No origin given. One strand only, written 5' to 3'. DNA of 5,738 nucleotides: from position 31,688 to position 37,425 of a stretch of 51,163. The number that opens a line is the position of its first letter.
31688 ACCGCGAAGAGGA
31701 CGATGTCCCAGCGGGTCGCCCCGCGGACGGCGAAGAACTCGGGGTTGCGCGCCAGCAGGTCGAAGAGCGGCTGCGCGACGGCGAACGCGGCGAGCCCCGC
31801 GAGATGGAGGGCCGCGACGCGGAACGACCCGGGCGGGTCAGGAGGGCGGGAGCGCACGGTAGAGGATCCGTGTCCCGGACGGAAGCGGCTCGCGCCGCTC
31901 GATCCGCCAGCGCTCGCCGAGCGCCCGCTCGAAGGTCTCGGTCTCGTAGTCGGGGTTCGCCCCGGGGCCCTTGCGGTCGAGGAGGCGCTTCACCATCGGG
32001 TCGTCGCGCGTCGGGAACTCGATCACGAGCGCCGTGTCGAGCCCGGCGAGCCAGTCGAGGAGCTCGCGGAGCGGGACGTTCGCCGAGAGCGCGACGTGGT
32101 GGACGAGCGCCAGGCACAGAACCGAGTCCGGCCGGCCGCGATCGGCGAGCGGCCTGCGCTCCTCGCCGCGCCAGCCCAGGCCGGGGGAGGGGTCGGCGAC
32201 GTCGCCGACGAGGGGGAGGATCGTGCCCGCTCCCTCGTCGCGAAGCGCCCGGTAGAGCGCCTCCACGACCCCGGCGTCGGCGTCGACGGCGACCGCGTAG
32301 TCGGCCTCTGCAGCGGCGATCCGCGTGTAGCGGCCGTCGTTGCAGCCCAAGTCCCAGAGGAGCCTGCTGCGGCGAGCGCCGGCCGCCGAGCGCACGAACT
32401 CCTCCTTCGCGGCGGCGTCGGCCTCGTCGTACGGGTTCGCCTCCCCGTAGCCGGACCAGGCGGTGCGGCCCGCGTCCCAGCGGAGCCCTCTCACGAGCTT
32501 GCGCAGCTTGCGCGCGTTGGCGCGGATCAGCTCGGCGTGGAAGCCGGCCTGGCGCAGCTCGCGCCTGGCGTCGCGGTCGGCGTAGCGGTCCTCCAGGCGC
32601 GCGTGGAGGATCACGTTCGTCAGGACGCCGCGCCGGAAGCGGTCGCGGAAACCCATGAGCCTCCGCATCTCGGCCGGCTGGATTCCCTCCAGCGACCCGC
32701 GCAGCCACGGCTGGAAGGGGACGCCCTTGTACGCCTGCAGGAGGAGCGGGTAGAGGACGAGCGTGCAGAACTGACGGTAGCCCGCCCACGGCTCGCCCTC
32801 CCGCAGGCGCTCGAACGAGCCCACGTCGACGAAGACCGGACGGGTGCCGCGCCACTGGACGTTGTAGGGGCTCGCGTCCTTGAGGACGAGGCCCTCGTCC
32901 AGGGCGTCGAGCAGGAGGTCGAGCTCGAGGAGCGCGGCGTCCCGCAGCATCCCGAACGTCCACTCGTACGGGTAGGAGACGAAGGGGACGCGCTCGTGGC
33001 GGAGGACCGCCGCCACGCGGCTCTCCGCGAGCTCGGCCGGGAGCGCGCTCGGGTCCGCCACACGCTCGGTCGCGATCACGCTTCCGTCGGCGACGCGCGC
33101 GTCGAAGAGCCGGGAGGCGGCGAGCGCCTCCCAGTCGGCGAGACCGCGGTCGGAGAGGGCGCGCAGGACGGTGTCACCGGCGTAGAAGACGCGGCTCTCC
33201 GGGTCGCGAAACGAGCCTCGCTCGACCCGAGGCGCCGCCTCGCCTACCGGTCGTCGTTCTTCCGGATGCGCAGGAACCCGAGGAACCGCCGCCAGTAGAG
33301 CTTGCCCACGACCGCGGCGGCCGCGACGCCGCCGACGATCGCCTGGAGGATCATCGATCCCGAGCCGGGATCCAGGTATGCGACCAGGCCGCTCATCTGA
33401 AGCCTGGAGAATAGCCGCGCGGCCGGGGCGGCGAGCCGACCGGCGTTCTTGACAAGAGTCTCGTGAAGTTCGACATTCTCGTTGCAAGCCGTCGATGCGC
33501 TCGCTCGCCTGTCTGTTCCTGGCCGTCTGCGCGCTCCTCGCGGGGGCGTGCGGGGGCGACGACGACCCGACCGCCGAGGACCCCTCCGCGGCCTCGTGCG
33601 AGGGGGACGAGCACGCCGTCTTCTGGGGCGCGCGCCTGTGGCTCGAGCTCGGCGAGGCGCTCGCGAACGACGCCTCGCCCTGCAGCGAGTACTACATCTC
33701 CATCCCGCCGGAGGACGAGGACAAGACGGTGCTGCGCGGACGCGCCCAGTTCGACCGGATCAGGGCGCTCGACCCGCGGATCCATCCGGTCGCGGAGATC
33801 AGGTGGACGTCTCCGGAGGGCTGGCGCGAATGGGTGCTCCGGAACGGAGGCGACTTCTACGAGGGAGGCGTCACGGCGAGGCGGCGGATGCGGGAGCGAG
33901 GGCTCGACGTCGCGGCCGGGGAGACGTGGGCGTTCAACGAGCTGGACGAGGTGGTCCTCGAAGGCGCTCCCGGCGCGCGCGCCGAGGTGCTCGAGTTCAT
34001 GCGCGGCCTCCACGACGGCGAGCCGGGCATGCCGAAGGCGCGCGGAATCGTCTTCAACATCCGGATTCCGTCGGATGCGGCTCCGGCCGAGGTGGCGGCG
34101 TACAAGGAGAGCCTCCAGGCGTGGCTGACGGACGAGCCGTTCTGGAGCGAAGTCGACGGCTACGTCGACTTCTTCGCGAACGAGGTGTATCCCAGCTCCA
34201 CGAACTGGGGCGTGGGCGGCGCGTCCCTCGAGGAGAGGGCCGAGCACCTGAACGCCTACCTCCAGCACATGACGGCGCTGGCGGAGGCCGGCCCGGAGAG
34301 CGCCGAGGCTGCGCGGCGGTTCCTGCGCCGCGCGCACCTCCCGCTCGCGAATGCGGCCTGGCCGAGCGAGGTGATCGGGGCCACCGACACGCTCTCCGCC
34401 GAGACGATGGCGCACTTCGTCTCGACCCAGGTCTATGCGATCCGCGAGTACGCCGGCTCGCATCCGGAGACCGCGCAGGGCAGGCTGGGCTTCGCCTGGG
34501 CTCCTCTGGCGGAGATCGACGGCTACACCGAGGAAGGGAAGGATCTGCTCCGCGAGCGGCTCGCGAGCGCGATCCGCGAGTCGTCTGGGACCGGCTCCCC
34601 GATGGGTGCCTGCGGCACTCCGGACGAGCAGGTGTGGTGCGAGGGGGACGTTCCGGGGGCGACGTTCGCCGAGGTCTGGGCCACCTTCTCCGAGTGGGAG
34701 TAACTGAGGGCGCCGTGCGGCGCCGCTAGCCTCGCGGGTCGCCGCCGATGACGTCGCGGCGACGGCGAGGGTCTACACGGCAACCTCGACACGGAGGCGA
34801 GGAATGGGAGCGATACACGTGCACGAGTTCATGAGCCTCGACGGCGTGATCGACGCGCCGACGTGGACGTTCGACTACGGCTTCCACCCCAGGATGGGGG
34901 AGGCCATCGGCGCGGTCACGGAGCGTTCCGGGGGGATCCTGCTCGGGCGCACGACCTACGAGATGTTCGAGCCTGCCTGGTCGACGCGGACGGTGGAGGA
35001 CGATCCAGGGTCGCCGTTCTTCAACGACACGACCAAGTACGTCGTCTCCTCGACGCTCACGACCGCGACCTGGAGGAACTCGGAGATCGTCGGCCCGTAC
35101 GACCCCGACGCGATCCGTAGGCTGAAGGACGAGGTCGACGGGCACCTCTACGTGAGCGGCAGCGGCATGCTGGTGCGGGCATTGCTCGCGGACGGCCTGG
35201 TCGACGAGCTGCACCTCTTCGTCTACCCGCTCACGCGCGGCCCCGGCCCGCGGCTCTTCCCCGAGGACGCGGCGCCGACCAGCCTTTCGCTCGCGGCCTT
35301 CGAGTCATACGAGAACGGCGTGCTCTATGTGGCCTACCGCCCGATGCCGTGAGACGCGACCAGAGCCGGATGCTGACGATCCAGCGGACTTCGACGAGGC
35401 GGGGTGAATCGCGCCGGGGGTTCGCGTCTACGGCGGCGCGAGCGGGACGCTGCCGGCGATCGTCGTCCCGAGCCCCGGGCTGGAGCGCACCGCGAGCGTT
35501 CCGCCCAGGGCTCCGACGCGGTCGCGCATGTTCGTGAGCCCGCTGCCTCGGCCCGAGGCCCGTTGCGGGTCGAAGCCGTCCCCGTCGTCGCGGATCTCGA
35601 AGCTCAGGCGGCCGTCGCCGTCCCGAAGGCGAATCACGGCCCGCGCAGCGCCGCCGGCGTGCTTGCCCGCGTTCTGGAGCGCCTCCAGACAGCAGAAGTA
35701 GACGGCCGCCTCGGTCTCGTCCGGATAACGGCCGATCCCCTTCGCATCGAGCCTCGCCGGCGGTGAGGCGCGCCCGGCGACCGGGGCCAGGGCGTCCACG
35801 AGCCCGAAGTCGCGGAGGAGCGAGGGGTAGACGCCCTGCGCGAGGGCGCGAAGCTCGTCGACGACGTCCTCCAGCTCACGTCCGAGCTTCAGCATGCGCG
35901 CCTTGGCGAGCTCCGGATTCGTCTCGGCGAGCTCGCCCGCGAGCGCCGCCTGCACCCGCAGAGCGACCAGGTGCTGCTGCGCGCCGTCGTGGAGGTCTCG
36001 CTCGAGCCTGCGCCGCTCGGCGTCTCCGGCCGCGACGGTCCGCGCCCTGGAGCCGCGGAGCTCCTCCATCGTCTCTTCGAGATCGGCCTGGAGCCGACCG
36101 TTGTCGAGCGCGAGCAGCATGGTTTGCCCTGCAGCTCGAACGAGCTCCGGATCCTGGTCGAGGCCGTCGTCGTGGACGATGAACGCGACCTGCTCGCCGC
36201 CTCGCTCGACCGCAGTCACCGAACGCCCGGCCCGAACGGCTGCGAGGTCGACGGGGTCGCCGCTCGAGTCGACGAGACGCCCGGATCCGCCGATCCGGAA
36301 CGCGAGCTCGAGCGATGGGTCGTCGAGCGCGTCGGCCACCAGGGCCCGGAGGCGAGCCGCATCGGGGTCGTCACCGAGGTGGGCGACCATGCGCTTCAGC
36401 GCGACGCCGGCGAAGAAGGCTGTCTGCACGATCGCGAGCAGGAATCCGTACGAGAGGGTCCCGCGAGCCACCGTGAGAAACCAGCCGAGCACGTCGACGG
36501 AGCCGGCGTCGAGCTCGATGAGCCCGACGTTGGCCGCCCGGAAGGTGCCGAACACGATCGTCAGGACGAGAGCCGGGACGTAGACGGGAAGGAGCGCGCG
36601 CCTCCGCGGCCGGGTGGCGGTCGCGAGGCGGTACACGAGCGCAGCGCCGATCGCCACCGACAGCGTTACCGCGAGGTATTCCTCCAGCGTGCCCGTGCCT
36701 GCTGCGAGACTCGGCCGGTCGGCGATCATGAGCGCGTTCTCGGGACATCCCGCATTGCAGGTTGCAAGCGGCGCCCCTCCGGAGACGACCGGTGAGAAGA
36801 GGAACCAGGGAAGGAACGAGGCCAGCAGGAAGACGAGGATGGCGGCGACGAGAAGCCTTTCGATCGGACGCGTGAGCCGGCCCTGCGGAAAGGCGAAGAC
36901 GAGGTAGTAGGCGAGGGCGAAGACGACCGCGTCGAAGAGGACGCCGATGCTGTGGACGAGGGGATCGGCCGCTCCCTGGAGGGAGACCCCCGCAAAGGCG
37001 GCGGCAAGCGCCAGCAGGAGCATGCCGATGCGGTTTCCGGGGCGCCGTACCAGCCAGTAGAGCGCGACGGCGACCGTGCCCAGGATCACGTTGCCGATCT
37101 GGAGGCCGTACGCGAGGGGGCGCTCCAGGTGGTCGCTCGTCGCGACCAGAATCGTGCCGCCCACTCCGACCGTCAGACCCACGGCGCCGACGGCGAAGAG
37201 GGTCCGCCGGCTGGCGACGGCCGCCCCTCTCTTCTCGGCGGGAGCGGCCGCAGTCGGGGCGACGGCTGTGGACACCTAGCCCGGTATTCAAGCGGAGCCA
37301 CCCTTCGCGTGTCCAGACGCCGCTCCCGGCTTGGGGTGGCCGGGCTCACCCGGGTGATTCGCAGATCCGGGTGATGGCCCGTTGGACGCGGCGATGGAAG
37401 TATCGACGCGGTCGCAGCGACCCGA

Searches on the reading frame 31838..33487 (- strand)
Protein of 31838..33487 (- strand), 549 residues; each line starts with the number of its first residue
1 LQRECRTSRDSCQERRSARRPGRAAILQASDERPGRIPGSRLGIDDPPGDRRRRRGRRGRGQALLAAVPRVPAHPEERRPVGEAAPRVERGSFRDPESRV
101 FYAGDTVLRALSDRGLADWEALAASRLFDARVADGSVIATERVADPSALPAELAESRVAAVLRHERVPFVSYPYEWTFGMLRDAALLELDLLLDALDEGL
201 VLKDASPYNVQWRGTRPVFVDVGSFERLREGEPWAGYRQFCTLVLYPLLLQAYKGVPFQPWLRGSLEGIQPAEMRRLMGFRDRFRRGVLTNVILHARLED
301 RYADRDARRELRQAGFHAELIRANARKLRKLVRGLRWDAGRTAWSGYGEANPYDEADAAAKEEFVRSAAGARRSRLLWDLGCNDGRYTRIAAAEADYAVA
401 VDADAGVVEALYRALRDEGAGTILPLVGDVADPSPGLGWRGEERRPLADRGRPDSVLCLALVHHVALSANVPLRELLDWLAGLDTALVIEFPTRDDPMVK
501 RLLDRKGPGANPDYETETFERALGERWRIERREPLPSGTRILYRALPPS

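Call 7: search_protein_families(library=pfam, proteins=[window:31838-33487:-], max_evalue=0.01)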
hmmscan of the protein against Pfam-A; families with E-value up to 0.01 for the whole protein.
window:31838-33487:- (549 aa): 1 family
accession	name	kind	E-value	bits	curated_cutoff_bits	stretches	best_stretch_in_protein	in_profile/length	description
PF08242.18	Methyltransf_12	-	0.0087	17.2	30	0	379-471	2-79/98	Methyltransferase domain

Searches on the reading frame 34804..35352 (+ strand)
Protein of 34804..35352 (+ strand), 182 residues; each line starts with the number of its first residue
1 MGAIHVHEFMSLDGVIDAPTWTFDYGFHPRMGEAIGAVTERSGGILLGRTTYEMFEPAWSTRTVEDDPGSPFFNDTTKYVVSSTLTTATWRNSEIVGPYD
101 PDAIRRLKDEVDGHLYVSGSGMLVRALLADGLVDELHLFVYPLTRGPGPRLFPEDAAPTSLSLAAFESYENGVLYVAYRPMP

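Call 7: search_protein_families(library=pfam, proteins=[window:34804-35352:+], max_evalue=0.01)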
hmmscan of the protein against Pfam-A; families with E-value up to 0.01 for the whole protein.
window:34804-35352:+ (182 aa): 1 family
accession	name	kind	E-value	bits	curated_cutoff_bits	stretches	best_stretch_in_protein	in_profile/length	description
PF01872.23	RibD_C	-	5.1e-23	82.4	24.1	1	6-174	5-196/197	RibD C-terminal domain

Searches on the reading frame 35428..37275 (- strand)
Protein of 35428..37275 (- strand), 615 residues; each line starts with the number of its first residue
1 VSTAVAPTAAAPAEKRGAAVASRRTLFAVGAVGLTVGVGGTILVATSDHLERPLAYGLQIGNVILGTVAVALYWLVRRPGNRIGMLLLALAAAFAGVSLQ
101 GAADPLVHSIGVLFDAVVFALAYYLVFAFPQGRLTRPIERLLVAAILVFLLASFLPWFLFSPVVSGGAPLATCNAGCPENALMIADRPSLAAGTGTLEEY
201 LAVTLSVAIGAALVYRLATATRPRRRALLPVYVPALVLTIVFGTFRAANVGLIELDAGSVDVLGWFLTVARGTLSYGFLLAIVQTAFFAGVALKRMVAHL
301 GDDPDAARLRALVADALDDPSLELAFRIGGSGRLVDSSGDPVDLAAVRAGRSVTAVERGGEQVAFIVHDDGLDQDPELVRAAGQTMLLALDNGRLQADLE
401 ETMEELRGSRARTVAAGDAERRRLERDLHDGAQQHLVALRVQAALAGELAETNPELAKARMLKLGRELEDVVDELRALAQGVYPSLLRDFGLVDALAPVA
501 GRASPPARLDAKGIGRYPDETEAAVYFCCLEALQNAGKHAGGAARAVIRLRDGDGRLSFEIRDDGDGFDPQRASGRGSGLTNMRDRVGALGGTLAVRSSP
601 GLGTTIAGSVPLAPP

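Call 6: search_protein_families(library=pfam, proteins=[window:35428-37275:-], max_evalue=0.01)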
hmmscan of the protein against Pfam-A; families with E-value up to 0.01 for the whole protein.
window:35428-37275:- (615 aa): 3 families
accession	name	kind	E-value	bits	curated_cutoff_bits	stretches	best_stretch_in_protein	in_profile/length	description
PF07730.19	HisKA_3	-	3.5e-13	50.3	24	1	420-485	1-66/68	Histidine kinase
PF02518.31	HATPase_c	-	6.3e-13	49.6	26.4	1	524-612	5-109/111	Histidine kinase-, DNA gyrase B-, and HSP90-like ATPase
PF13581.12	HATPase_c_2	-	2.7e-05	24.6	27.4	1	518-576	25-87/127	Histidine kinase-like ATPase domain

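Call 46: search_protein_families(library=ncbifam, max_evalue=0.001, proteins=[window:35428-37275:-])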
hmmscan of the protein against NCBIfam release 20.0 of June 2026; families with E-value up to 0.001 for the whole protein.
window:35428-37275:- (615 aa): 7 families
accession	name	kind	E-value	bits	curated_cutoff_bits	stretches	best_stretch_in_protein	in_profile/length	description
NF052443.1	SensHisKinMctS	equivalog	1.5e-29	102.6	700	1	384-611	220-447/457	two-component system sensor histidine kinase MctS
NF008649.0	PRK11644.1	equivalog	4.7e-21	75.1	408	1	396-607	279-491/499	signal transduction histidine-protein kinase/phosphatase UhpB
NF052531.1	Strep_LiaS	equivalog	1.1e-15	57.7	450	1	418-612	130-327/328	envelope stress sensor histidine kinase LiaS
NF047786.1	his_kin_MadS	equivalog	1.4e-13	50.8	500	1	394-611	206-434/434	MadS family sensor histidine kinase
NF047322.1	HK_morpho_MacS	equivalog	2.3e-13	50.1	300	1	362-610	128-366/367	MacS family sensor histidine kinase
NF008184.0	PRK10935.1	equivalog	3.8e-11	42.3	553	1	420-607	363-554/565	nitrate/nitrite two-component system sensor histidine kinase NarQ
NF007896.0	PRK10600.1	equivalog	1.6e-07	30.3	578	1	420-606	390-579/598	nitrate/nitrite two-component system sensor histidine kinase NarX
